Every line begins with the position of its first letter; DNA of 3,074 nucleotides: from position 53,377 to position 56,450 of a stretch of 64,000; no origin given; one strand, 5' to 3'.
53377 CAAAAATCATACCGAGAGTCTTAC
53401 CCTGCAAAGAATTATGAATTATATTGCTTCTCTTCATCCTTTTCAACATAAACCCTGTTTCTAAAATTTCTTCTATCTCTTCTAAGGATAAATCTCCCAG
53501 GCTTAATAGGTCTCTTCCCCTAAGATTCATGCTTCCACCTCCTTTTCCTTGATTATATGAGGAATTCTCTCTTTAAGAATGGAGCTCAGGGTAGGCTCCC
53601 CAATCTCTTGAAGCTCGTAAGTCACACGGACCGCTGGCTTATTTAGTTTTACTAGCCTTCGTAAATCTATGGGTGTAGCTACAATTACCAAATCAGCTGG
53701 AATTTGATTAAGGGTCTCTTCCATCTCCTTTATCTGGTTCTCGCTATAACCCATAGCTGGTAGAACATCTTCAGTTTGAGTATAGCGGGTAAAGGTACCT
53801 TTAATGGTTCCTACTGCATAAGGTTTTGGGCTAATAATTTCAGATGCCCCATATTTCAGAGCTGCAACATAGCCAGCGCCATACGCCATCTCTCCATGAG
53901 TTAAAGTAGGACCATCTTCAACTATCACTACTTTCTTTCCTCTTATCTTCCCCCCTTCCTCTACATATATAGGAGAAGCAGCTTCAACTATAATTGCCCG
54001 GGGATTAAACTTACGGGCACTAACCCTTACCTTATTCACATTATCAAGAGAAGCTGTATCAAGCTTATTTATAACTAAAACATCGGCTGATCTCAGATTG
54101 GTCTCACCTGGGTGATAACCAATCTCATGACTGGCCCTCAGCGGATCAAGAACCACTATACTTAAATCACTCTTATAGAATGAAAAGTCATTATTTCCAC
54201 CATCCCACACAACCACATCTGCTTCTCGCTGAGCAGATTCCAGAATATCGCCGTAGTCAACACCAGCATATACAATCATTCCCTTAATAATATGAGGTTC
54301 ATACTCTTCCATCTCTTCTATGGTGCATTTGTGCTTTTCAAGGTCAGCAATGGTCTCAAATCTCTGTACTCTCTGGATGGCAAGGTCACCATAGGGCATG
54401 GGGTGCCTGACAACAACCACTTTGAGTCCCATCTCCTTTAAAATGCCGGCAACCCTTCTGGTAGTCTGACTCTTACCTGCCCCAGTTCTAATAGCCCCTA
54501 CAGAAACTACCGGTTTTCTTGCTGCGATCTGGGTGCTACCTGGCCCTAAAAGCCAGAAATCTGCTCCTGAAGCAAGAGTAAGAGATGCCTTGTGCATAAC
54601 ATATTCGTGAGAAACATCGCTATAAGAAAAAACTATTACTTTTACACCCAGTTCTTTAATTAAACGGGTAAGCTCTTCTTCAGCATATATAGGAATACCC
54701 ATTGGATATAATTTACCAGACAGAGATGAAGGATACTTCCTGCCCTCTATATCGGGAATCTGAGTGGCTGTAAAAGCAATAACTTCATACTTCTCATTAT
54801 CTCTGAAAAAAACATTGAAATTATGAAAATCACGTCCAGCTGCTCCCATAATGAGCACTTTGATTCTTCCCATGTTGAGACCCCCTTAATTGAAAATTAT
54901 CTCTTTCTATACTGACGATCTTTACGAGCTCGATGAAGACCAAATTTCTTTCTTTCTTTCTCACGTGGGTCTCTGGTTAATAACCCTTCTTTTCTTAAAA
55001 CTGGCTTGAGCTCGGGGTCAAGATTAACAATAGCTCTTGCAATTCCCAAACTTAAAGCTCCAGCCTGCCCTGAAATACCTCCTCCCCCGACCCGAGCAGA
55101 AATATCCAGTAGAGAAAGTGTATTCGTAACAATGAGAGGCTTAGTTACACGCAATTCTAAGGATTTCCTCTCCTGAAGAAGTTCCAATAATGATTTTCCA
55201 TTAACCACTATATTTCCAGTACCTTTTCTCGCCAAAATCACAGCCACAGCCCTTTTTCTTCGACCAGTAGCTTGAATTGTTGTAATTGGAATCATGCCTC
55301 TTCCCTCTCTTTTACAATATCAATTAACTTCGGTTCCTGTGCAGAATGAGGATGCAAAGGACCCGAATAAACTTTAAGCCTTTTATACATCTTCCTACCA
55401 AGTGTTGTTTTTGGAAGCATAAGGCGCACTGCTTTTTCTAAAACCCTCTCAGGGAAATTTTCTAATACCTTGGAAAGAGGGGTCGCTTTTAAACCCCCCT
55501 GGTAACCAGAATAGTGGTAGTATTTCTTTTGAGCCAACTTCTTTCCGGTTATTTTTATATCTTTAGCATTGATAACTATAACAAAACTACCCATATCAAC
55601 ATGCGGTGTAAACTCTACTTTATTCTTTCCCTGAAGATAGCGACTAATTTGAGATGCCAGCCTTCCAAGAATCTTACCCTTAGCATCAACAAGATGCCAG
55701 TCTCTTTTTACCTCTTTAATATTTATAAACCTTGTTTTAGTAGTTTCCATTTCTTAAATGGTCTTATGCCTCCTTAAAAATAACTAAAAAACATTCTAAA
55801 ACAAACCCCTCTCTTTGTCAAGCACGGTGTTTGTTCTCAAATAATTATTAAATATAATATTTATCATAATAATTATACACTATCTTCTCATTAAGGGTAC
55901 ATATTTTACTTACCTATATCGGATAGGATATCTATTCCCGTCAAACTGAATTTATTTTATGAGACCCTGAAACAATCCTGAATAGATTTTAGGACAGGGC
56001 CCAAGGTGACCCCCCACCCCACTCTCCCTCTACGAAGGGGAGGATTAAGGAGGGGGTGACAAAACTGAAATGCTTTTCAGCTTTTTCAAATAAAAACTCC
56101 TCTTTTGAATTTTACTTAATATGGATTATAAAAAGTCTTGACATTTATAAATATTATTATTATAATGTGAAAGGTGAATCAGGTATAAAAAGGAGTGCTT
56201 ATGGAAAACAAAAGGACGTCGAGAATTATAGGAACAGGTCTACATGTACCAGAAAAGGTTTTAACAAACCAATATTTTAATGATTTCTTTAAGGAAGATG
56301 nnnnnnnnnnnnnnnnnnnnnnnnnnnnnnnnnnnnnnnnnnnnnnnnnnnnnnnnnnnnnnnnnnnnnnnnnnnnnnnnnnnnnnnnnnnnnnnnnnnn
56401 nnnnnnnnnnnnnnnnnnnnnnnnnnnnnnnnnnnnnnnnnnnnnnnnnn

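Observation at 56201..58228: Both KAS III-like paralogs keep the nucleophilic Cys but have Thr and Tyr where FabH has catalytic His244 and Asn274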

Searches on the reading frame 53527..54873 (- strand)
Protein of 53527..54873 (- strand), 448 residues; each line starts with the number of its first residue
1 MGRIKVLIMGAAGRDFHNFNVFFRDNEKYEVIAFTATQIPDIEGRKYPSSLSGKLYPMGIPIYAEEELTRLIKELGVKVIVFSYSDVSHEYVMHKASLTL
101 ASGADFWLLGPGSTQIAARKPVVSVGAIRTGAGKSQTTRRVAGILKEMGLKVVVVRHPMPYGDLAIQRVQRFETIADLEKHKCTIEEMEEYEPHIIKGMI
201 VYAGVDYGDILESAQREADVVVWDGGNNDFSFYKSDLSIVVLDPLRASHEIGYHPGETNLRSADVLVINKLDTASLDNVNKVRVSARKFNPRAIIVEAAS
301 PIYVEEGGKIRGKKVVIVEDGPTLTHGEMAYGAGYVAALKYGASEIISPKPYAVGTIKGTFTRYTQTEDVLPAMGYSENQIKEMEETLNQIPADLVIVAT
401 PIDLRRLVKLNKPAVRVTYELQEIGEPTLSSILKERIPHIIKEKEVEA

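Call 54: search_protein_families(library=pfam, proteins=[window:53527-54873:-], max_evalue=0.00001)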
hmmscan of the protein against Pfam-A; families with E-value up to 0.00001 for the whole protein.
window:53527-54873:- (448 aa): 0 families

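Call 60: search_protein_families(library=ncbifam, proteins=[window:53527-54873:-], max_evalue=0.00001)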
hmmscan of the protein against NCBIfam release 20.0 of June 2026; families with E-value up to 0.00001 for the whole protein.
window:53527-54873:- (448 aa): 0 families

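Call 70: search_solved_structures(query=window:53527-54873:-, max_evalue=0.01)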
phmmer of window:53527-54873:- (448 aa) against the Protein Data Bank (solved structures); distinct sequences matched with E-value up to 0.01: 1.
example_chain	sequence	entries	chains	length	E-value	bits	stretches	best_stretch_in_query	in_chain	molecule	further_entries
9sxb_A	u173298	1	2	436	0.00021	23.6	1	213-322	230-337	Cyclic 2,3-diphosphoglycerate synthetase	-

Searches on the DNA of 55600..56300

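Call 71: search_rna_families(source=window, start=55600, end=56300, threshold=evalue, max_evalue=1)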
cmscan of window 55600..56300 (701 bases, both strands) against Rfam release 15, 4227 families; matches with E-value up to 1: 0.
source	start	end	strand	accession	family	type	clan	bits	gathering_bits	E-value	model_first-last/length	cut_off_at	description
